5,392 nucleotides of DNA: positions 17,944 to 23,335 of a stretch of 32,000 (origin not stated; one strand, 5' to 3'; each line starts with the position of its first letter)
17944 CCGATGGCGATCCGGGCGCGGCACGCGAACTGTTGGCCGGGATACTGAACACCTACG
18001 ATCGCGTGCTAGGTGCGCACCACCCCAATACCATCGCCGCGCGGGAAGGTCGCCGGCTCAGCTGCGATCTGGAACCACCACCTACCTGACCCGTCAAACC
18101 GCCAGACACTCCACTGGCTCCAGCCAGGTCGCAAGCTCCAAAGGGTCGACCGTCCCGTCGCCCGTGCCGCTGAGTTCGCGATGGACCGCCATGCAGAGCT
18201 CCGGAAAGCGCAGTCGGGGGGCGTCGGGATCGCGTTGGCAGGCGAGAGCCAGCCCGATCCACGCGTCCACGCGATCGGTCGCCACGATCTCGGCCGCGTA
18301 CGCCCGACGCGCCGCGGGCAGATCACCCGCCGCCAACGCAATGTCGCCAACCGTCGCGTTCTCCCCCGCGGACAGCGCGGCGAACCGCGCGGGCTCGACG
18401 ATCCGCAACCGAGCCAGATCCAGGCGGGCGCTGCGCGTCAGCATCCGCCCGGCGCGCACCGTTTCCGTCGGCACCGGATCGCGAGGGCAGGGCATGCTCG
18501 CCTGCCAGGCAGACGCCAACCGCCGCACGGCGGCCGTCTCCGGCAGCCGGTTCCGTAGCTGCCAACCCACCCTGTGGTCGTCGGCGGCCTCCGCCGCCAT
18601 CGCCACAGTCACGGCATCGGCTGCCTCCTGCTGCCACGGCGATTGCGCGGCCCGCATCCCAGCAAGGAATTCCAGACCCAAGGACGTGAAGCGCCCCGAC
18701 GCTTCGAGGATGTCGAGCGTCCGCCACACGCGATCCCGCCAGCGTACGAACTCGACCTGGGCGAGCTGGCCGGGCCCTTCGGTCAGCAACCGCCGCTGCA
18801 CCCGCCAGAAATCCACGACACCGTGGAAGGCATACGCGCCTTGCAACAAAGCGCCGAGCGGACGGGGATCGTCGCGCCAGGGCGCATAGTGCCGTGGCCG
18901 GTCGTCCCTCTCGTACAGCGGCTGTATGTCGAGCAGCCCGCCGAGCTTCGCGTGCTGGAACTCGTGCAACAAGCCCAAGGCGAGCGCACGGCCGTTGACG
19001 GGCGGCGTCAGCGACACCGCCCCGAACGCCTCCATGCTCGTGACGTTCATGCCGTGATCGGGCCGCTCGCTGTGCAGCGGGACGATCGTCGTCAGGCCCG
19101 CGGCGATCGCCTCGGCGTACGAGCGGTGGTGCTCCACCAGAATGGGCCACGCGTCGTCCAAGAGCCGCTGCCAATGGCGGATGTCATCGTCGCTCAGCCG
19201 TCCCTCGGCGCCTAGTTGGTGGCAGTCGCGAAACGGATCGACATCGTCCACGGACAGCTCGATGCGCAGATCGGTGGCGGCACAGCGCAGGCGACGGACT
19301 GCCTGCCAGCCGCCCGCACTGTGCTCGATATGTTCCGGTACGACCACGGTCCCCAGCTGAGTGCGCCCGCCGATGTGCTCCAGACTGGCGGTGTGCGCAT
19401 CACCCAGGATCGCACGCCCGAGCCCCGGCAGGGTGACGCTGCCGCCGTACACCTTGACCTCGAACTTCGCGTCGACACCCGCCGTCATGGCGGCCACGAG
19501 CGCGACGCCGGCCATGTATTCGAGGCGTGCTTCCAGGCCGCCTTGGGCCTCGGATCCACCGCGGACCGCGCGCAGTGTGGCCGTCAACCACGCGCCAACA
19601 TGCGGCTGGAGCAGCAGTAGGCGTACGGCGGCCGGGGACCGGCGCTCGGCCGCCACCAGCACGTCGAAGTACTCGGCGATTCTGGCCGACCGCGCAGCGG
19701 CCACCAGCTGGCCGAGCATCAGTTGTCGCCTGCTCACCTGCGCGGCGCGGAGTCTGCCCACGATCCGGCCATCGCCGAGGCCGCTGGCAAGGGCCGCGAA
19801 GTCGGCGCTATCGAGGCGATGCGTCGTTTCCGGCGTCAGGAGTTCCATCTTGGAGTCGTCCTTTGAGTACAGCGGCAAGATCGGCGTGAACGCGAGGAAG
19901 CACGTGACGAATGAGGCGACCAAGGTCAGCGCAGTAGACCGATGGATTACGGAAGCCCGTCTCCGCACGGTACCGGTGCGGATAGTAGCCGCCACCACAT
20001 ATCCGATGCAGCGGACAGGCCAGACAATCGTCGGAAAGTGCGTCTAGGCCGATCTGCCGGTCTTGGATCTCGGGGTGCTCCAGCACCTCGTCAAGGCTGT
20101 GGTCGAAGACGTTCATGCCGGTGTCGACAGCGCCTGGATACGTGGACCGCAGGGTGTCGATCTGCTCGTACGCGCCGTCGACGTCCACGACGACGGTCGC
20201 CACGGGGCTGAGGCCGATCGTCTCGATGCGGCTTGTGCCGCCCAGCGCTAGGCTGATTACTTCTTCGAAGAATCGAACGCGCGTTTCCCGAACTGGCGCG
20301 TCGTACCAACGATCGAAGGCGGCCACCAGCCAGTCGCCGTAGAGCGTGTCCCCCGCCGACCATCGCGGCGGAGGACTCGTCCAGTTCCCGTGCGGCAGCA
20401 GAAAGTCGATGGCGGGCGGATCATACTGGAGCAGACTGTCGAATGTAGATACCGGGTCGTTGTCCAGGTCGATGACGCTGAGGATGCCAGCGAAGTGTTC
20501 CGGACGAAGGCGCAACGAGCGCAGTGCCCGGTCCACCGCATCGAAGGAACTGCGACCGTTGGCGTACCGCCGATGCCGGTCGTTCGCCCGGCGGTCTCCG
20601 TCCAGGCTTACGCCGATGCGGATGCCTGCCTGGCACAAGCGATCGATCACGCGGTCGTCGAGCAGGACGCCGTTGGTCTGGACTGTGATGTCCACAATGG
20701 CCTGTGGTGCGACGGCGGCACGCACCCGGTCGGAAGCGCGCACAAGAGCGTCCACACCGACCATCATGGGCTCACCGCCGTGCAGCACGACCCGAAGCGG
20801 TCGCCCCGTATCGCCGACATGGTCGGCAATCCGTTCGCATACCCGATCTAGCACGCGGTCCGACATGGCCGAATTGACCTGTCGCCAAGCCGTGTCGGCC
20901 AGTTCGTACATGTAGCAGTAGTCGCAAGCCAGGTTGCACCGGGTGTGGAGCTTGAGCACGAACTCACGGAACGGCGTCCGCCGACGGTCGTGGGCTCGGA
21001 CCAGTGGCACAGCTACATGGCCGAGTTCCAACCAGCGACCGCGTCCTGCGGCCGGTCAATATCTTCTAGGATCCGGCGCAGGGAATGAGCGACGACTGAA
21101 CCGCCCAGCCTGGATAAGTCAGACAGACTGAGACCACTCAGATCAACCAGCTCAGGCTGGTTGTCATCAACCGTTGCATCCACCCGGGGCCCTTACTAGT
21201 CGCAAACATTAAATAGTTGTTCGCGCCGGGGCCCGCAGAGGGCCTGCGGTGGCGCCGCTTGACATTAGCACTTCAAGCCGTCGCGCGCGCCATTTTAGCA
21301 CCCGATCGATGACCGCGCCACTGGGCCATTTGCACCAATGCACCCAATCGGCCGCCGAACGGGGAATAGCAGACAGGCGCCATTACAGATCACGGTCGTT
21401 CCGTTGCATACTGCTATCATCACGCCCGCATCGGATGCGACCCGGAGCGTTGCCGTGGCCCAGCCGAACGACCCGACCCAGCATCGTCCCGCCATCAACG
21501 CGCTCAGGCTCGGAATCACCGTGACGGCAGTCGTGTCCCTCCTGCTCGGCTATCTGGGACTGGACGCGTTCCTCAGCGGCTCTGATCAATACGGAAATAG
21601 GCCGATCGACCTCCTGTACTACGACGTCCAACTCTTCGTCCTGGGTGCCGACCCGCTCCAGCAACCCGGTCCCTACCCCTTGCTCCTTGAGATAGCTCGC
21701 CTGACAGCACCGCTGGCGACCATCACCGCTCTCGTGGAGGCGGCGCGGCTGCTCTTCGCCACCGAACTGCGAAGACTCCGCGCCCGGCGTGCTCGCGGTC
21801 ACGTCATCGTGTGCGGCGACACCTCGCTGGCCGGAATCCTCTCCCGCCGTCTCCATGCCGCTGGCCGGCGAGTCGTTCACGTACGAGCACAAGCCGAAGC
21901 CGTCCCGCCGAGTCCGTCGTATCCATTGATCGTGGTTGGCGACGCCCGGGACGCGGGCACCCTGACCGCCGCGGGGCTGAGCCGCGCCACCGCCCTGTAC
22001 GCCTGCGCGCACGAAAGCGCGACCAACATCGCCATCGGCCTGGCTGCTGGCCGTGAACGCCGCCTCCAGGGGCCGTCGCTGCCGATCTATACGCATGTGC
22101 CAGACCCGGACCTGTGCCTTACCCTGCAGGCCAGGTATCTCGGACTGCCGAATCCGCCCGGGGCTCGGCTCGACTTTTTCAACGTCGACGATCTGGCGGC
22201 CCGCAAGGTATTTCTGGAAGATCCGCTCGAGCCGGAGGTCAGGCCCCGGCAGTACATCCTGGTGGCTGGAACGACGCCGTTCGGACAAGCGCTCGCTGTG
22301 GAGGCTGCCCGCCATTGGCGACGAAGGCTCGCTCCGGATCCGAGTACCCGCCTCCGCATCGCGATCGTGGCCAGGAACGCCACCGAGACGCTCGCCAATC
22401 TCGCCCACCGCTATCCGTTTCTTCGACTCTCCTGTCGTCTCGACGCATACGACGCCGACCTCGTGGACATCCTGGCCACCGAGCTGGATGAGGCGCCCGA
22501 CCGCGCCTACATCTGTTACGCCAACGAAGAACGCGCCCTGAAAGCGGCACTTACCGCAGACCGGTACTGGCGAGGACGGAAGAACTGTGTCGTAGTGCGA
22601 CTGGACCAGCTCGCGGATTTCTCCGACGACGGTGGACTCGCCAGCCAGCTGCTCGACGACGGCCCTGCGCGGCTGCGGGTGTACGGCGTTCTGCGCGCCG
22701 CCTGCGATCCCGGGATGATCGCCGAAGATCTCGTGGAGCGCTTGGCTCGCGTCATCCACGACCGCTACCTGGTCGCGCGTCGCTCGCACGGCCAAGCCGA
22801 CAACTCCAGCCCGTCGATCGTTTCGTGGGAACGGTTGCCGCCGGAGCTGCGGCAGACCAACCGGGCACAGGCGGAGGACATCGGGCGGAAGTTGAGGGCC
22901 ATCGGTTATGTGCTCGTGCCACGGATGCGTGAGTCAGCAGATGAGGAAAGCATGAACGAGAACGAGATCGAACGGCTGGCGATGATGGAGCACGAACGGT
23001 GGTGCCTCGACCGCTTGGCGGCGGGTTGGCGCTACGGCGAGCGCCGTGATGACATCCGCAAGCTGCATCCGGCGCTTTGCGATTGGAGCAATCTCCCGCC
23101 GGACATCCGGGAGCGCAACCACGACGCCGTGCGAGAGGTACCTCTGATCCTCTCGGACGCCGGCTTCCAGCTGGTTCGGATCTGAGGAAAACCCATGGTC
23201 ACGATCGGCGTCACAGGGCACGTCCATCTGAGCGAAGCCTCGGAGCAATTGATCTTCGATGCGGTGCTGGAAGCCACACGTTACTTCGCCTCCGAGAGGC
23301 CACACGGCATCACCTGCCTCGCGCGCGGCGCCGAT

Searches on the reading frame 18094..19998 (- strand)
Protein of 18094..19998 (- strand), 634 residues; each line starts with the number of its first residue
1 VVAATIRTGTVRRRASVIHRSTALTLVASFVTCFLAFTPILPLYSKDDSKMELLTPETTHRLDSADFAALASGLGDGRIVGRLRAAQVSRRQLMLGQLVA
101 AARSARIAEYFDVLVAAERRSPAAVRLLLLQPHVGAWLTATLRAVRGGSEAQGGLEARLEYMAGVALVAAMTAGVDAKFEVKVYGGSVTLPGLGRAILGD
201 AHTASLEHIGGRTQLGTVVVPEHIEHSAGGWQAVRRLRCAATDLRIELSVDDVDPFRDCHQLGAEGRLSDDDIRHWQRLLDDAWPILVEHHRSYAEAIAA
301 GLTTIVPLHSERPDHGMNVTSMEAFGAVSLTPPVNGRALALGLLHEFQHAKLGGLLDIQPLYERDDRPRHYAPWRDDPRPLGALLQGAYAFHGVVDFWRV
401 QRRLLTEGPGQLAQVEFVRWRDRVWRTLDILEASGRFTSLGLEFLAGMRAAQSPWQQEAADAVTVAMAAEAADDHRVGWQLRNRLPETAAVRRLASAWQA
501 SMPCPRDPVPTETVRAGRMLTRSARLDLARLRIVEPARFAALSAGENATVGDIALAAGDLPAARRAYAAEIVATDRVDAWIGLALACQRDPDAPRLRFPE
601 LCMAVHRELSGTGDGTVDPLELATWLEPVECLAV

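Call 8: search_protein_families(library=ncbifam, proteins=[window:18094-19998:-], max_evalue=0.001)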
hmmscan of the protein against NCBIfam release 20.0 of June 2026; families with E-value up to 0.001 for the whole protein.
window:18094-19998:- (634 aa): 2 families
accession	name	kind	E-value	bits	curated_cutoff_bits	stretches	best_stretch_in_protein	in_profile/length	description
TIGR04267.2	mod_HExxH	domain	3.3e-47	160.7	40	1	280-448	1-177/177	aKG-HExxH-type peptide beta-hydroxylase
NF040587.1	rSAM_lost_HExxH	exception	4.8e-36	124.6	225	1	105-450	37-362/364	radical SAM/SPASM protein FxsBH, inactivated beta-hydroxylase extension form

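Call 56: search_protein_families(library=padloc, proteins=[window:18094-19998:-], max_evalue=0.01)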
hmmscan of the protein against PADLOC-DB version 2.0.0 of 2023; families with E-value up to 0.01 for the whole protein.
window:18094-19998:- (634 aa): 0 families

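Call 81: search_protein_families(library=pfam, proteins=[window:18094-19848:-], max_evalue=0.00001)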
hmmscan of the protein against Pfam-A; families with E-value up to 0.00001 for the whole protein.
window:18094-19848:- (584 aa): 0 families

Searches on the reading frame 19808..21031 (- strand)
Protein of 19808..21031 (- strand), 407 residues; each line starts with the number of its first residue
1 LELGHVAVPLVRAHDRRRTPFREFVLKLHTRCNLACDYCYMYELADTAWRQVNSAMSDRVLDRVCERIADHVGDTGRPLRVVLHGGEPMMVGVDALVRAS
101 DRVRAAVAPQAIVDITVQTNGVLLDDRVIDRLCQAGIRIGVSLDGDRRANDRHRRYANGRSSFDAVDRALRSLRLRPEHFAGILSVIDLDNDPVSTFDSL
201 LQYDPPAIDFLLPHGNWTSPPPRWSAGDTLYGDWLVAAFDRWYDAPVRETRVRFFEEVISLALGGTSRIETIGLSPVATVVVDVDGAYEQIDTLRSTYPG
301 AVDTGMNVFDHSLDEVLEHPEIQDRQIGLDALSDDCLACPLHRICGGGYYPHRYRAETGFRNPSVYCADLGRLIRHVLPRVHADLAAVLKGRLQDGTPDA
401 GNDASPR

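Call 8: search_protein_families(library=ncbifam, proteins=[window:19808-21031:-], max_evalue=0.001)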
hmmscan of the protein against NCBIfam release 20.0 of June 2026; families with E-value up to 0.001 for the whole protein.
window:19808-21031:- (407 aa): 60 families (the best 25 are shown)
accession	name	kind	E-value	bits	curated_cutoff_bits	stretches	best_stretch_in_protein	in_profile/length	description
TIGR04269.1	SAM_SPASM_FxsB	subfamily_domain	4.7e-135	450.3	370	1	21-377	1-361/363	FxsB family cyclophane-forming radical SAM/SPASM peptide maturase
NF041707.1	rSAM_YhhB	equivalog_domain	5.7e-106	354.5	445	1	24-382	4-366/369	cyclophane-forming radical SAM/SPASM peptide maturase YhhB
TIGR03942.1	sulfatase_rSAM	equivalog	1e-39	136.7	349.45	1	30-381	9-357/363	anaerobic sulfatase maturase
TIGR04496.1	rSAM_XyeB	equivalog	1.3e-37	129.4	450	1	23-371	5-359/385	cyclophane-forming radical SAM/SPASM peptide maturase XyeB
NF041298.1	rSAM_mat_DynA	equivalog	3.4e-31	108.5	450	1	25-381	4-353/356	dynobactin maturation radical SAM/SPASM protein DynA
TIGR04261.1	rSAM_GlyRichRpt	subfamily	3.3e-28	98.8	310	1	30-361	5-339/363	cyclophane-forming radical SAM/SPASM peptide maturase GrrM/OscB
NF041718.1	rSAM_phane_AMC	equivalog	8.9e-24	84.1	425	1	21-187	5-161/362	cyclophane-forming radical SAM peptide maturase AmcB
NF047865.1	rSAM_PapB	equivalog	1.1e-23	84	340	1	25-177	6-153/330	PapB family radical SAM/SPASM ranthipeptide maturase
TIGR04163.1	rSAM_cobopep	equivalog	1.8e-22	79.7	375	1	30-376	72-414/428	peptide-modifying radical SAM enzyme CbpB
TIGR03906.1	quino_hemo_SAM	equivalog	2.2e-22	79.4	453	1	17-173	89-241/467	quinohemoprotein amine dehydrogenase maturation protein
TIGR04064.1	rSAM_nif11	equivalog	1.5e-21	76.7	518.7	1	16-173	72-224/459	nif11-like peptide radical SAM maturase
NF010308.0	PRK13745.1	equivalog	2.2e-21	76.3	484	1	29-192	21-181/412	anaerobic sulfatase-maturation protein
NF010321.0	PRK13758.1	equivalog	7.3e-21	74.7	441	1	30-381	13-362/370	anaerobic sulfatase-maturase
TIGR04280.1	geopep_mat_rSAM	hypoth_equivalog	1.3e-17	63.9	400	1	21-171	83-228/428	geopeptide radical SAM maturase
TIGR04068.1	rSAM_ocin_clost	equivalog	1e-16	60.9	500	1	23-180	85-239/462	Cys-rich peptide radical SAM maturase CcpM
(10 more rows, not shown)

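Call 56: search_protein_families(library=padloc, proteins=[window:19808-21031:-], max_evalue=0.01)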
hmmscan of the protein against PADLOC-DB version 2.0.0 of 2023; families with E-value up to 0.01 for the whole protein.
window:19808-21031:- (407 aa): 2 families
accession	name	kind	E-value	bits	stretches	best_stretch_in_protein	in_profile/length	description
PDLC02903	pVip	-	1.5e-10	39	1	28-152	6-110/257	Viperins not associated with kinases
PDLC02904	pVip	-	6.6e-08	30.4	1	28-152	9-116/262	Viperins associated with kinases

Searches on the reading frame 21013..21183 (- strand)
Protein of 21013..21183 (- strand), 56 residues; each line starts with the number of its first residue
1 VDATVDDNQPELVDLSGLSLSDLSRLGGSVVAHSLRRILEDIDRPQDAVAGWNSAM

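Call 56: search_protein_families(library=padloc, proteins=[window:21013-21183:-], max_evalue=0.01)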
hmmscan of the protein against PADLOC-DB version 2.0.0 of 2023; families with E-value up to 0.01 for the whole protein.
window:21013-21183:- (56 aa): 0 families

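Call 72: search_protein_families(library=ncbifam, proteins=[window:21013-21183:-], max_evalue=0.001)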
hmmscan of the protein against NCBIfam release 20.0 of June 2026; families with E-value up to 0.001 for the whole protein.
window:21013-21183:- (56 aa): 1 family
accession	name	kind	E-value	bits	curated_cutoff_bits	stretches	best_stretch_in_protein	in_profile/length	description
TIGR04268.1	FxSxx-COOH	equivalog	9.5e-09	35.3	28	1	13-55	1-43/44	FxSxx-COOH cyclophane-containing RiPP peptide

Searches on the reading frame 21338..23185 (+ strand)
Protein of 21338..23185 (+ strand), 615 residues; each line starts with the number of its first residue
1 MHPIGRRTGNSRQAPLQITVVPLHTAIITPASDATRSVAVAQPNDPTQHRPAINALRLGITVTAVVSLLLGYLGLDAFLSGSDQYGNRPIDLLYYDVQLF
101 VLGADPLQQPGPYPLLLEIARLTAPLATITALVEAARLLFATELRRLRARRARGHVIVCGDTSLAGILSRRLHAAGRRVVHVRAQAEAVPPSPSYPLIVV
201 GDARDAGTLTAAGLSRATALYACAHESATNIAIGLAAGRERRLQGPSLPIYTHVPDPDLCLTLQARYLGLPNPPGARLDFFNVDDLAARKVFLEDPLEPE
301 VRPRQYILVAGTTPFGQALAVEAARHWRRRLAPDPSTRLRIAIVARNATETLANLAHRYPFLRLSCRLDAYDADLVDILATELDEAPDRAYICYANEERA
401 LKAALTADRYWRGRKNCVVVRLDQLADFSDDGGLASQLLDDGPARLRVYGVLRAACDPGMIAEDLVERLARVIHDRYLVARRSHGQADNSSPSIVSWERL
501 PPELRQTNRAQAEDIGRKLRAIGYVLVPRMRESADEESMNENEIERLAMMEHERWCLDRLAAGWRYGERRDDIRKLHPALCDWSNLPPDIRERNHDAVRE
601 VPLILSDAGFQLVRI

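Call 8: search_protein_families(library=ncbifam, proteins=[window:21338-23185:+], max_evalue=0.001)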
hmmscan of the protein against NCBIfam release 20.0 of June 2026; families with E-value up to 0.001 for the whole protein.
window:21338-23185:+ (615 aa): 1 family
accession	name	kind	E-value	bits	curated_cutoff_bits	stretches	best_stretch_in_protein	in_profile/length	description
NF007828.0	PRK10537.1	equivalog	1.6e-07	30.7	425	1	153-237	250-333/403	voltage-gated potassium channel protein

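Call 81: search_protein_families(library=pfam, proteins=[window:21338-23185:+], max_evalue=0.00001)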
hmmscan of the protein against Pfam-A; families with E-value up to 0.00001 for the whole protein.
window:21338-23185:+ (615 aa): 2 families
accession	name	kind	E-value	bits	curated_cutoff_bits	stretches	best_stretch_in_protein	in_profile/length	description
PF02026.21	RyR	-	5.3e-16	59.1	27.4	1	542-612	19-89/91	RyR domain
PF02254.24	TrkA_N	-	1.2e-06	29.3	23.8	1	156-242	1-87/116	TrkA-N domain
